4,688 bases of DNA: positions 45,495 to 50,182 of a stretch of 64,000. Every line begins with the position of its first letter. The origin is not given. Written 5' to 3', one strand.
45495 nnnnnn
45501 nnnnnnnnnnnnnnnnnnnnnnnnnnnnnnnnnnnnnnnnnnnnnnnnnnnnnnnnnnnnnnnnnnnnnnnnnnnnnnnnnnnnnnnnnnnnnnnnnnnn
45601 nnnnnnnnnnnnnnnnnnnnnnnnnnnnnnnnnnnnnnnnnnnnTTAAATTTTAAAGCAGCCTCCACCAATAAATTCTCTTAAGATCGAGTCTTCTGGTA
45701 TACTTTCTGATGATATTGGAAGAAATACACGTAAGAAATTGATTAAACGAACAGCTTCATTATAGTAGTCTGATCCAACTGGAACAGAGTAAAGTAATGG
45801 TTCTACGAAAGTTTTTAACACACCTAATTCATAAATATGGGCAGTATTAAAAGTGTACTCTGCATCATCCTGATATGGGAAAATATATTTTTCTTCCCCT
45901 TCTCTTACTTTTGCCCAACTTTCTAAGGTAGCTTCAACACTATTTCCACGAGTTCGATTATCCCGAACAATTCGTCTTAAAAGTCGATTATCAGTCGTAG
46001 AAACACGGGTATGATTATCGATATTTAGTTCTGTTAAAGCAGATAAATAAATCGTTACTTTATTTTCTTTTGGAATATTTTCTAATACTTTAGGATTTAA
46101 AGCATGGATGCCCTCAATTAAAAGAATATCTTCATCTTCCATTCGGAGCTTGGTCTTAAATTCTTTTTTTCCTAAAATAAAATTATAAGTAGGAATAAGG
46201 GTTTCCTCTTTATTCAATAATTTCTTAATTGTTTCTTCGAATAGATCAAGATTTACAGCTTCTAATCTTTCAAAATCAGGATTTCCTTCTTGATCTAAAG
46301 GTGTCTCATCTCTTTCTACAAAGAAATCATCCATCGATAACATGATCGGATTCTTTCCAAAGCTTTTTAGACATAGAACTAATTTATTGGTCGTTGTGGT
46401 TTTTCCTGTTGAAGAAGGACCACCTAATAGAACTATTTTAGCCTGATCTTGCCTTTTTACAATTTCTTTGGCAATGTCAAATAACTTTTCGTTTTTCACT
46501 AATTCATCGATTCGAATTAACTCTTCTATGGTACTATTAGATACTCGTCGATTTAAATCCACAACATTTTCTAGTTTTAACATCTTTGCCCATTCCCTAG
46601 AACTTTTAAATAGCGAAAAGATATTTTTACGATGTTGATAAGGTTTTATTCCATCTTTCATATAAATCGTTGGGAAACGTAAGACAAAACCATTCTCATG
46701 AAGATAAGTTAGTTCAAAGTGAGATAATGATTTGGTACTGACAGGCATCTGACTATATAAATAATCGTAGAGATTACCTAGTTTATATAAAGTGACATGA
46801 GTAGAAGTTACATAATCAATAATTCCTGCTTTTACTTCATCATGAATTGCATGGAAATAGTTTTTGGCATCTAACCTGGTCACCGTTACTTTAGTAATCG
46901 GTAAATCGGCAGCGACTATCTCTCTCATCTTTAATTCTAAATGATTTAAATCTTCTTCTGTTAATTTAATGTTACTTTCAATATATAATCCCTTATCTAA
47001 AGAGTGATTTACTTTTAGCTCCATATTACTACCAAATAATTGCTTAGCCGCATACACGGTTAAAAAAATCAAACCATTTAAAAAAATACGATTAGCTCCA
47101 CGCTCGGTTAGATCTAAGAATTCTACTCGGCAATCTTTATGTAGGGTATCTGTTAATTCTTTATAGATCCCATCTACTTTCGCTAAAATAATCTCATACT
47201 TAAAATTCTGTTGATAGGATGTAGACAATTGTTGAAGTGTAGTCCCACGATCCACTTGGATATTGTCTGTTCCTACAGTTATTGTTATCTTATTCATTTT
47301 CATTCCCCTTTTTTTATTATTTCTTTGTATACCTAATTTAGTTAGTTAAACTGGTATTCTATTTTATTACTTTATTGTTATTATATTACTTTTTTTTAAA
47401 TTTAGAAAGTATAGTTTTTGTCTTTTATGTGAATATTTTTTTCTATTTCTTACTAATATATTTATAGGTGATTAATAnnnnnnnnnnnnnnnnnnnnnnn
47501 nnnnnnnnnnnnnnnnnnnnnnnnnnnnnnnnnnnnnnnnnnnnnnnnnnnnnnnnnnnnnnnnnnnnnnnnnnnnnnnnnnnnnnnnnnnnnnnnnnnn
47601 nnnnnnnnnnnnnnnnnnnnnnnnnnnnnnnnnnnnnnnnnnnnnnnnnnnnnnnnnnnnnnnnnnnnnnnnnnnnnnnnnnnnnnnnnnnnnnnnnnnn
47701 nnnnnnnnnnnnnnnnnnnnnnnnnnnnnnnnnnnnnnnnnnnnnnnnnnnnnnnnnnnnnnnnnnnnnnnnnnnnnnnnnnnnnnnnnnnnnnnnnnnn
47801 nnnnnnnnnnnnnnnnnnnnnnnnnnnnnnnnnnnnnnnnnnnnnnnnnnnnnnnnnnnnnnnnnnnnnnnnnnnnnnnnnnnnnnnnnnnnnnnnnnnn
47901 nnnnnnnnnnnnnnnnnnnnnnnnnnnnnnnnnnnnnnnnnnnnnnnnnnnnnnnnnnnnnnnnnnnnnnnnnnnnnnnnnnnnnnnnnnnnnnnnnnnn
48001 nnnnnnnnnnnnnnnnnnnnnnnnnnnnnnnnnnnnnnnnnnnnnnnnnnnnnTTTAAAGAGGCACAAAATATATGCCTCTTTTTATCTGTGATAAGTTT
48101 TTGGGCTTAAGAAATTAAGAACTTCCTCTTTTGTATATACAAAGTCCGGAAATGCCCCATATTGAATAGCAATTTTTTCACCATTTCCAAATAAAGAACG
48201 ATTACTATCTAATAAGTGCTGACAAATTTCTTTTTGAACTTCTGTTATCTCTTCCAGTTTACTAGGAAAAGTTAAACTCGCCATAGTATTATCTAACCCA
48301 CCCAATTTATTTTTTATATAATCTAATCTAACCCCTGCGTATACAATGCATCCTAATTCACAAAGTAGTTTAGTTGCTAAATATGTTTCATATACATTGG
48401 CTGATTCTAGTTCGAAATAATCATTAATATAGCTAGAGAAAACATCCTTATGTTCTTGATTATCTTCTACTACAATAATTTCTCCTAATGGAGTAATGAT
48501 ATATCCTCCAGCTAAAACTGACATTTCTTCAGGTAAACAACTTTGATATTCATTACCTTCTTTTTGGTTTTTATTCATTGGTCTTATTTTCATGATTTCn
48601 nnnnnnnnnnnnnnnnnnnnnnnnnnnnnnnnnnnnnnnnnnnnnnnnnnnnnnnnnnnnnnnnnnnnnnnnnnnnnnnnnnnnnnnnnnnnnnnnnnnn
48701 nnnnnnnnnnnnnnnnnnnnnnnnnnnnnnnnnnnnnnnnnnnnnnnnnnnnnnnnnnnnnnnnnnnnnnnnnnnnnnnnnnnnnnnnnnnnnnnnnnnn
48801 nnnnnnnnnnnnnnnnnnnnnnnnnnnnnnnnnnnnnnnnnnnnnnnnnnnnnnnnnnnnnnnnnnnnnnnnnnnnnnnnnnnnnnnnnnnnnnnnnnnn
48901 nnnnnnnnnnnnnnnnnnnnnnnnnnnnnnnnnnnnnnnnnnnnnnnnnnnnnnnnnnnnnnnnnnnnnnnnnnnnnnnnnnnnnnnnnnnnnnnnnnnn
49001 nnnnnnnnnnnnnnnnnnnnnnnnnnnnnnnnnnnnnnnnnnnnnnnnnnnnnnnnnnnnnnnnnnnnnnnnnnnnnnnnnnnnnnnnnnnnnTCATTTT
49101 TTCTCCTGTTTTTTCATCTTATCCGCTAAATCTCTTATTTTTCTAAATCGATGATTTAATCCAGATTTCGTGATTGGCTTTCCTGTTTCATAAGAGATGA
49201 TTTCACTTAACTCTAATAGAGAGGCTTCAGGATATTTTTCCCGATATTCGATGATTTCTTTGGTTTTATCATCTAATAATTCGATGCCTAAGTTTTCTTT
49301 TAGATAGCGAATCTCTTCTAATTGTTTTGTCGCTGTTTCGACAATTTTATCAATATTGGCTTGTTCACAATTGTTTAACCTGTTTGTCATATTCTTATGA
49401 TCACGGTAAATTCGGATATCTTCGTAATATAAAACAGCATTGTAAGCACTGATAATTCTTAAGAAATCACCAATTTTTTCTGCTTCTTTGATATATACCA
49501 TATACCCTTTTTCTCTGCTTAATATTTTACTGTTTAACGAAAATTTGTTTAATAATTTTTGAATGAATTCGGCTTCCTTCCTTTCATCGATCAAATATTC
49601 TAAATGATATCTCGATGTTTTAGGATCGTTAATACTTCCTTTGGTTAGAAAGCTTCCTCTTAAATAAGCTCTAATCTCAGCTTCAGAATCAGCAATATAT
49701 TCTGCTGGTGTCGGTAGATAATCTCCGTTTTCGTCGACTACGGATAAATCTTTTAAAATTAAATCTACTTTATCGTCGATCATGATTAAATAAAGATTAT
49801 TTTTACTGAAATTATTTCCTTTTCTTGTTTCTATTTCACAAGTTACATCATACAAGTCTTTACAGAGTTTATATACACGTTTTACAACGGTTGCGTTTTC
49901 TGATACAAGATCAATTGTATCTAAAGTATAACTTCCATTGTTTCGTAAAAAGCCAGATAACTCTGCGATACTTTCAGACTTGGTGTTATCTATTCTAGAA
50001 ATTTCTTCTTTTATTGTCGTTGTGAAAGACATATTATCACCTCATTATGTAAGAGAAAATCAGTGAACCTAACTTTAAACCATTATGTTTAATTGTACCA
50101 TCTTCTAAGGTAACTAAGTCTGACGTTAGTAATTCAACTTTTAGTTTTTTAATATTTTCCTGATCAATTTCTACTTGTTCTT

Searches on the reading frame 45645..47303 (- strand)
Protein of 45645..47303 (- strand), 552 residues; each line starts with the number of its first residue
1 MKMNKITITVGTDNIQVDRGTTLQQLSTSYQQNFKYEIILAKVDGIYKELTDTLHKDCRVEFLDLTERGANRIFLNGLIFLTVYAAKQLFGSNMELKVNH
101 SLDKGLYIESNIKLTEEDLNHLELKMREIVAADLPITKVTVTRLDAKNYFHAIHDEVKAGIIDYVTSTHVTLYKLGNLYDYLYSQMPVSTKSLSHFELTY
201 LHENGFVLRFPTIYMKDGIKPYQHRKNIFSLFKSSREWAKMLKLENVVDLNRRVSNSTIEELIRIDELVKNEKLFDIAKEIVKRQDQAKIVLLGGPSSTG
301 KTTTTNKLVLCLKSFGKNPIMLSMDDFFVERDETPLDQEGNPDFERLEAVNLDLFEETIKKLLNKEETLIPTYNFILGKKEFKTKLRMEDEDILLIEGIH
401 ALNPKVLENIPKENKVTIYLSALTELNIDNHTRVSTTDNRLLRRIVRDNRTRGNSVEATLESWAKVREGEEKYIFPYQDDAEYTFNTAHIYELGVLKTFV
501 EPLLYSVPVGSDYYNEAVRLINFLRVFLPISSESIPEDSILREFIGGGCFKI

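Call 9: search_protein_families(library=pfam, proteins=[window:45645-47303:-])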
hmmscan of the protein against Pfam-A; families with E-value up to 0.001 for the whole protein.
window:45645-47303:- (552 aa): 1 family
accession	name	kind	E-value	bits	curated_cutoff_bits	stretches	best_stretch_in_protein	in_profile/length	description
PF00485.24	PRK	-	6.5e-20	72.2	22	1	292-486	3-188/196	Phosphoribulokinase / Uridine kinase family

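Call 37: find_homologous_proteins(query=window:45645-47303:-, max_evalue=1e-50)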
Query window:45645-47303:- (552 aa): 7918 proteins with E <= 1e-50 among 8000 candidates; the best 120 are listed.
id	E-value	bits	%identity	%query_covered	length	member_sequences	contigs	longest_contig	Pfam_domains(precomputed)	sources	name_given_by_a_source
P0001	0.0e+0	1215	100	100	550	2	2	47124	PF00485.25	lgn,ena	-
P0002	0.0e+0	1083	87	100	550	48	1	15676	PF00485.25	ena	-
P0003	0.0e+0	1072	86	100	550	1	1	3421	PF00485.25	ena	-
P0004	0.0e+0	1065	85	100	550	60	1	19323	PF00485.25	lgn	-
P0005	5.3e-273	924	74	100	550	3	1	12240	PF00485.25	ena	-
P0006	5.8e-272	921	74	100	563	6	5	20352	PF00485.25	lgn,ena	-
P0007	4.9e-271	918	74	100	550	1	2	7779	PF00485.25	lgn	-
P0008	6.2e-271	918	74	100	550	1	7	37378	PF00485.25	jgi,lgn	-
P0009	6.3e-271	918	74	100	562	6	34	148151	PF00485.25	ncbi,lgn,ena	-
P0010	1.0e-270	917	73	100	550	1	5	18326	PF00485.25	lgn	-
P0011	1.6e-270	916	73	100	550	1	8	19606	PF00485.25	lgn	-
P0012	1.7e-270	916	74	100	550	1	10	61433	PF00485.25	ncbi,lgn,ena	-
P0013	2.0e-270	916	74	100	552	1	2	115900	PF00485.25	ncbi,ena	-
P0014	2.3e-270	916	73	100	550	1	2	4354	PF00485.25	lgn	-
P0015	2.8e-270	915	73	100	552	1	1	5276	PF00485.25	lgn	-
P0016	3.0e-270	915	74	100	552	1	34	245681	PF00485.25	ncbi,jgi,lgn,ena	-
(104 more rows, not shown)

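Call 38: find_encoding_contigs(protein=P0002, flank=4000, max_places=3)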
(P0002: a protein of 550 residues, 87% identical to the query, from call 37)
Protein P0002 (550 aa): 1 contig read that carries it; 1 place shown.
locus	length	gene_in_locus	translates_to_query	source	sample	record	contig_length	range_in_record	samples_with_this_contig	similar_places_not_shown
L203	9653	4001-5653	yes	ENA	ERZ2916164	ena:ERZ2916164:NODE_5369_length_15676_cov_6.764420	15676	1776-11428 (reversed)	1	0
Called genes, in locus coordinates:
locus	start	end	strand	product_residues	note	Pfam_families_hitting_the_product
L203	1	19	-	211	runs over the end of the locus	-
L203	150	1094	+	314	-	PF01933:CofD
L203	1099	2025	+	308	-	PF10298:WhiA_N, PF14528:LAGLIDADG_3 (faint), PF14527:LAGLIDADG_WhiA, PF02650:HTH_WhiA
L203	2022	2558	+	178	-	PF13302:Acetyltransf_3, PF00583:Acetyltransf_1, PF13523:Acetyltransf_8 (faint)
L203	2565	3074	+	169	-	-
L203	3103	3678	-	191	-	PF00574:CLP_protease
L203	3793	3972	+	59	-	-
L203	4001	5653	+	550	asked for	PF00485:PRK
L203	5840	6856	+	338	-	PF00044:Gp_dh_N, PF02800:Gp_dh_C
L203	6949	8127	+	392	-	PF00162:PGK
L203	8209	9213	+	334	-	PF03706:LPG_synthase_TM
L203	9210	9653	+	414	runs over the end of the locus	PF13439:Glyco_transf_4, PF13579:Glyco_trans_4_4, PF00534:Glycos_transf_1, PF13692:Glyco_trans_1_4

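Call 39: find_encoding_contigs(protein=P0004, flank=4000, max_places=3)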
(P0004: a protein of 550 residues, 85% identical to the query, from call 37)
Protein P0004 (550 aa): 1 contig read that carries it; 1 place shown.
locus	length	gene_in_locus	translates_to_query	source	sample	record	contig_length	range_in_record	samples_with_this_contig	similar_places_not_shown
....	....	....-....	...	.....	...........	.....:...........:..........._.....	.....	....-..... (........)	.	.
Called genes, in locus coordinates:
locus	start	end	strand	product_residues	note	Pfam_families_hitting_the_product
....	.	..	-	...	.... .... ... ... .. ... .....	-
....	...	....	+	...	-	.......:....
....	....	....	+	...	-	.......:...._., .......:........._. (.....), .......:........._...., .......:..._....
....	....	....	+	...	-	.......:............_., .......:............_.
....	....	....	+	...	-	-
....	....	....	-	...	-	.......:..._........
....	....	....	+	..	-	-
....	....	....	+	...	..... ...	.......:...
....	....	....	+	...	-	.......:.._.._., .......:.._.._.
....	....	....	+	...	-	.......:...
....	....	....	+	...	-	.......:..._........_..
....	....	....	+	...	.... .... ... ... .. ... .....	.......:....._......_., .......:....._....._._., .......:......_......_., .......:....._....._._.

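Call 40: find_encoding_contigs(protein=P0009, flank=4000, max_places=4)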
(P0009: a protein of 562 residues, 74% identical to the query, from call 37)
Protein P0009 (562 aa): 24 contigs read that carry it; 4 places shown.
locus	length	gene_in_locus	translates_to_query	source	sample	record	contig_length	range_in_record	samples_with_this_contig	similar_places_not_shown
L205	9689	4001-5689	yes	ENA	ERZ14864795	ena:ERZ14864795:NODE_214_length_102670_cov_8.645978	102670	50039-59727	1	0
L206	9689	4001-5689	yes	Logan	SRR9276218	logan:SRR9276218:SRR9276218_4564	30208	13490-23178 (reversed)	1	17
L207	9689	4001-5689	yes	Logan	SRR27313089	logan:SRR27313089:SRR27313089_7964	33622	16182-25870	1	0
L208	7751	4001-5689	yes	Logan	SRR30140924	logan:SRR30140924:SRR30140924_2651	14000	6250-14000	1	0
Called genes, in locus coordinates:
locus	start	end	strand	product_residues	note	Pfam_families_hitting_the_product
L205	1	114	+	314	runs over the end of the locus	PF01933:CofD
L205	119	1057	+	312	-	PF10298:WhiA_N, PF14527:LAGLIDADG_WhiA, PF02650:HTH_WhiA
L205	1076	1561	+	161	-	PF13302:Acetyltransf_3, PF00583:Acetyltransf_1 (weak)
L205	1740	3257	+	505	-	PF12799:LRR_4 (faint), PF13855:LRR_8 (faint), PF23598:LRR_14 (faint), PF25019:LRR_R13L1-DRL21 (faint), PF23952:LRR_EndoS (weak), PF13516:LRR_6 (faint)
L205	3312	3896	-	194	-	PF00574:CLP_protease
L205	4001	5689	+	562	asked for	PF00485:PRK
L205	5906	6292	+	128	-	-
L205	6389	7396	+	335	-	PF00044:Gp_dh_N, PF02800:Gp_dh_C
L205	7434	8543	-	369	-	PF10236:DAP3 (faint), PF13521:AAA_28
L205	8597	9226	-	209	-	-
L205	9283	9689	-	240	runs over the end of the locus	-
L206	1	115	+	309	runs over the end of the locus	PF01933:CofD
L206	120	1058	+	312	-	PF10298:WhiA_N, PF14527:LAGLIDADG_WhiA, PF02650:HTH_WhiA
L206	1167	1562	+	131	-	PF00583:Acetyltransf_1 (weak), PF13302:Acetyltransf_3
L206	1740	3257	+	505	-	PF12799:LRR_4 (faint), PF13855:LRR_8 (faint), PF23598:LRR_14 (faint), PF25019:LRR_R13L1-DRL21 (faint), PF23952:LRR_EndoS (weak), PF13516:LRR_6 (faint)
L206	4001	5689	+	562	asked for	PF00485:PRK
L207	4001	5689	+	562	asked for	PF00485:PRK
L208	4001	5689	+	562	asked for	PF00485:PRK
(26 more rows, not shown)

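Call 41: find_encoding_contigs(protein=P0016, flank=4000, max_places=4)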
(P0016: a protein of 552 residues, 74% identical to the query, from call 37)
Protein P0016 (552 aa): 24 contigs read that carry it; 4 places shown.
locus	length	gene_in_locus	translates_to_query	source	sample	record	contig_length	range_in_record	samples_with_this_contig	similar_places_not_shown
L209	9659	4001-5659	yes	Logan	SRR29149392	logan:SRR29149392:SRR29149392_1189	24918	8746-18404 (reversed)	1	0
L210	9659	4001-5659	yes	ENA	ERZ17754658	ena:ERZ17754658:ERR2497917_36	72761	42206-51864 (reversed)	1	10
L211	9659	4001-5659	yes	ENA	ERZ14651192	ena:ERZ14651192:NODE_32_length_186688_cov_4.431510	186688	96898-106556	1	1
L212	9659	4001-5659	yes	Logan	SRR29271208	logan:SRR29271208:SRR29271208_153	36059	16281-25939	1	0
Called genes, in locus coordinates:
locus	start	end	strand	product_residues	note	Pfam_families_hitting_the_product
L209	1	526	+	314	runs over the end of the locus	PF01933:CofD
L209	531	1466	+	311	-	PF10298:WhiA_N, PF14527:LAGLIDADG_WhiA, PF02650:HTH_WhiA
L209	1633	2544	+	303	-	PF02661:Fic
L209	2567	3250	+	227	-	-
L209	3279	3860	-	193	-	PF00574:CLP_protease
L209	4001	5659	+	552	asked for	PF00485:PRK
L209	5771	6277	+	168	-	-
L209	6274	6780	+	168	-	-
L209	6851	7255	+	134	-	-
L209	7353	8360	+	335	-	PF00044:Gp_dh_N, PF02800:Gp_dh_C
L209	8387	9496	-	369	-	PF13521:AAA_28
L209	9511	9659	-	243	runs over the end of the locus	-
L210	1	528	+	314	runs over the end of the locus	PF01933:CofD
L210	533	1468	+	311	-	PF10298:WhiA_N, PF14527:LAGLIDADG_WhiA, PF02650:HTH_WhiA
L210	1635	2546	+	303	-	PF02661:Fic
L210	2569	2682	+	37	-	-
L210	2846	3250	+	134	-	-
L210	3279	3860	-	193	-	PF00574:CLP_protease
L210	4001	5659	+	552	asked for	PF00485:PRK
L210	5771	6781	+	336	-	-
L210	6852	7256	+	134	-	-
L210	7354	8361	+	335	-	PF00044:Gp_dh_N, PF02800:Gp_dh_C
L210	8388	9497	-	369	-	PF13521:AAA_28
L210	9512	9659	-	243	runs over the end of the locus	-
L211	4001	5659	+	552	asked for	PF00485:PRK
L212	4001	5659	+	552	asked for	PF00485:PRK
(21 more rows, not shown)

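Call 51: search_protein_families(library=pfam, proteins=[L205:5906-6292:+, L210:5771-6781:+, L210:6852-7256:+], max_evalue=0.01)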
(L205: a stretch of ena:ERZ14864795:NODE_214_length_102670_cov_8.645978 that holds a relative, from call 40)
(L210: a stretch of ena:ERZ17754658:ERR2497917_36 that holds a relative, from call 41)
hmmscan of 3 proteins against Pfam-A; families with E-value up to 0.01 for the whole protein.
L205:5906-6292:+ (128 aa): 0 families

L210:5771-6781:+ (336 aa): 1 family
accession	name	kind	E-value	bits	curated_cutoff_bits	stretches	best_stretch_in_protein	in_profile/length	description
PF03118.21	RNA_pol_A_CTD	-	0.003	17.7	23.8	0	152-180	30-58/67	Bacterial RNA polymerase, alpha chain C terminal domain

L210:6852-7256:+ (134 aa): 0 families

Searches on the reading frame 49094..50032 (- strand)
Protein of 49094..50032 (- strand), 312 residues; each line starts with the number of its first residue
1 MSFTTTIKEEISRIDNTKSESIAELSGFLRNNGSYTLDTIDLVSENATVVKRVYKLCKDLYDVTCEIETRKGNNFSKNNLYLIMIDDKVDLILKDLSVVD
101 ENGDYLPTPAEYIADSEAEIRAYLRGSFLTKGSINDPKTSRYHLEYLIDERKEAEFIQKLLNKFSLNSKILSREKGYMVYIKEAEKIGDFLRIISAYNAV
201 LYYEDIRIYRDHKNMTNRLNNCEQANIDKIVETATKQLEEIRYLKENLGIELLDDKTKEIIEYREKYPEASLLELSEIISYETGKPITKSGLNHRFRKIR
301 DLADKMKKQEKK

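Call 9: search_protein_families(library=pfam, proteins=[window:49094-50032:-])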
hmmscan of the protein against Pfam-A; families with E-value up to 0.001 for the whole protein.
window:49094-50032:- (312 aa): 4 families
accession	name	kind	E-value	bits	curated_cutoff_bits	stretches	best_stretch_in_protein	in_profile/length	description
PF14527.11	LAGLIDADG_WhiA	-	7.7e-29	100.1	23.2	1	121-212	2-92/93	WhiA LAGLIDADG-like domain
PF02650.20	HTH_WhiA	-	1.1e-28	99.9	27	1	217-303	2-84/84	WhiA C-terminal HTH domain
PF10298.14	WhiA_N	-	9e-18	64.6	23.4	1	19-98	2-85/86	WhiA N-terminal LAGLIDADG-like domain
PF14528.11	LAGLIDADG_3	-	8.8e-05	23.1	22.5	1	119-206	2-81/82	LAGLIDADG-like domain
